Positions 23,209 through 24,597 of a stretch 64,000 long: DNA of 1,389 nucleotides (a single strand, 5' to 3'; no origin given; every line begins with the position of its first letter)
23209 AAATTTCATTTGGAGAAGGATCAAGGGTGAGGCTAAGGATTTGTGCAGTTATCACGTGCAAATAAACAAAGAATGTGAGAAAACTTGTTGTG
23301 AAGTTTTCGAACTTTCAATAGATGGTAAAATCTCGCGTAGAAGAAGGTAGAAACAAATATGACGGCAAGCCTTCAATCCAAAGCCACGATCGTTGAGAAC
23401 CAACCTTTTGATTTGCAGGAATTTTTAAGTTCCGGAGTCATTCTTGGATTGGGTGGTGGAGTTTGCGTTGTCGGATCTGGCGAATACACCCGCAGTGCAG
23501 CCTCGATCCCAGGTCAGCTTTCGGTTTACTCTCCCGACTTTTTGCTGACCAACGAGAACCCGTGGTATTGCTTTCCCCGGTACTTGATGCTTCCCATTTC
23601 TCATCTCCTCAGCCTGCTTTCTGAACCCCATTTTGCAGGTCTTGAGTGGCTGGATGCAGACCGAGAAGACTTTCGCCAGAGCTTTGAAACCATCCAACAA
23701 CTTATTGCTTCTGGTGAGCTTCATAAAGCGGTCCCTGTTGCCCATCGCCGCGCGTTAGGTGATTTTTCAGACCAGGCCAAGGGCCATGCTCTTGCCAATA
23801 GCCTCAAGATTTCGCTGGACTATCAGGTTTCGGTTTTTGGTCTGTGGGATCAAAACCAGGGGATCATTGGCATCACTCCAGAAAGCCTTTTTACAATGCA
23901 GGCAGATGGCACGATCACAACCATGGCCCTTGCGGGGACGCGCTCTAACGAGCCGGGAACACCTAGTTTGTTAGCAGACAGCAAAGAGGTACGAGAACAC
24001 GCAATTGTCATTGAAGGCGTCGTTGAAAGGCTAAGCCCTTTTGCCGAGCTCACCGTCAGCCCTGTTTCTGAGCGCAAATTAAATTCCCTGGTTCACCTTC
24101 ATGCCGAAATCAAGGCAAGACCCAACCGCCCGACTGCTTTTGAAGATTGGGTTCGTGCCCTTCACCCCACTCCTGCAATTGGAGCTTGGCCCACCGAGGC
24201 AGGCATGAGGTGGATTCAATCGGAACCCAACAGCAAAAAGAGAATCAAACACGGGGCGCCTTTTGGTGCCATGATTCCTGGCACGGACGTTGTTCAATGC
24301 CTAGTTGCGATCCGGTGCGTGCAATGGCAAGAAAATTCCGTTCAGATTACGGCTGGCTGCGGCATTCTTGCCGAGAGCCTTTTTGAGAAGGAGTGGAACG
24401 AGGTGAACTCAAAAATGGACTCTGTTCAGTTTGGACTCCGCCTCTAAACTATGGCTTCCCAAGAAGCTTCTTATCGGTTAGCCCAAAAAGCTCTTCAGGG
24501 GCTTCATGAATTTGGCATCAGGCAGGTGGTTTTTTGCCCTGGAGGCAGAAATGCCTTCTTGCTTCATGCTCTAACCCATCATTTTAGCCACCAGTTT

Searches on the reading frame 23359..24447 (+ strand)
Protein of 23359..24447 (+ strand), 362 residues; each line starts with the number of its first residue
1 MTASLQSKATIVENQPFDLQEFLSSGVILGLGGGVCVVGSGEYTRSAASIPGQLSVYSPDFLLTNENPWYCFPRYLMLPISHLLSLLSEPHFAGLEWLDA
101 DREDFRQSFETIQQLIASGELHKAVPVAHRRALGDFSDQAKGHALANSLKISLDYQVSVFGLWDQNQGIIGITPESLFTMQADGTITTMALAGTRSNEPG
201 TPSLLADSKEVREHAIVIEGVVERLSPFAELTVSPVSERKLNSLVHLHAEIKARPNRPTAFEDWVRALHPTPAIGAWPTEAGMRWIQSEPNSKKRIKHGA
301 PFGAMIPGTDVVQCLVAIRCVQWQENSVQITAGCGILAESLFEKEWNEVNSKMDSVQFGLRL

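Call 58: search_protein_families(library=pfam, proteins=[window:23359-24447:+], max_evalue=0.00001)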
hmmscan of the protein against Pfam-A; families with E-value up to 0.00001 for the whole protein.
window:23359-24447:+ (362 aa): 1 family
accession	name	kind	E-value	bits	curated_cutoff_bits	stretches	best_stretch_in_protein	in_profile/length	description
PF00425.24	Chorismate_bind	-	7.4e-43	147.4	27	1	102-352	2-257/257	chorismate binding enzyme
